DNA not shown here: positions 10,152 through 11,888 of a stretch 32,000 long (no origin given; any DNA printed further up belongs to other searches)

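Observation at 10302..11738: HWE-type dual-PAS histidine kinase starting 5 nt after kaiB: candidate clock input/output with no partner regulator in the operon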

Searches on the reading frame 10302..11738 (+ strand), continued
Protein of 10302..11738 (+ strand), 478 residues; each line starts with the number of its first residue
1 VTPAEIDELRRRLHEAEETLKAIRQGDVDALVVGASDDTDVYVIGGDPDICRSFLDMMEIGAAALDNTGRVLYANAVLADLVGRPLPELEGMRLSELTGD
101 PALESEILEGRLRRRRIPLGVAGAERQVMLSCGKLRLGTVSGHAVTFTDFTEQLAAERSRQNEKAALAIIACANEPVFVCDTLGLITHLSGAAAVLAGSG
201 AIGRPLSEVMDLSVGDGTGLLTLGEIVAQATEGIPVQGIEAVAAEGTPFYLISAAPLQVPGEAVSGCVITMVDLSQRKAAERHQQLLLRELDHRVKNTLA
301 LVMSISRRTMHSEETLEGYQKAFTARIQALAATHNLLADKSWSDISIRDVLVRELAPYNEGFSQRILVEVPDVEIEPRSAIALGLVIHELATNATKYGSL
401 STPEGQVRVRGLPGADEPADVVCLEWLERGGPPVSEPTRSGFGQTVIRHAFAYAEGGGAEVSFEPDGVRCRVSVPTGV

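Call 67: search_protein_families(library=pfam, proteins=[L005:7552-7941:+, L081:6552-7136:+], max_evalue=0.001)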
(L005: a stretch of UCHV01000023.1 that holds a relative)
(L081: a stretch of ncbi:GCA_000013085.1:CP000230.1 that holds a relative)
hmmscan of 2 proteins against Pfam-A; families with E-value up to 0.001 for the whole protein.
L005:7552-7941:+ (130 aa): 1 family
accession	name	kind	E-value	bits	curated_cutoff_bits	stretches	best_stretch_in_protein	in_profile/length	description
PF00072.30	Response_reg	-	1.3e-06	29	30.2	1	10-116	2-110/111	Response regulator receiver domain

L081:6552-7136:+ (195 aa): 1 family
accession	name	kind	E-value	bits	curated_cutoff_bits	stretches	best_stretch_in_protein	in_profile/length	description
PF09335.16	VTT_dom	-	0.0004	21.3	33.9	1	35-157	8-120/123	VTT domain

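Call 72: search_protein_families(library=padloc, proteins=[window:10302-11738:+], max_evalue=0.001)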
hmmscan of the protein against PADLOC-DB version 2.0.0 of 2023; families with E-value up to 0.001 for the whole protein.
window:10302-11738:+ (478 aa): 0 families
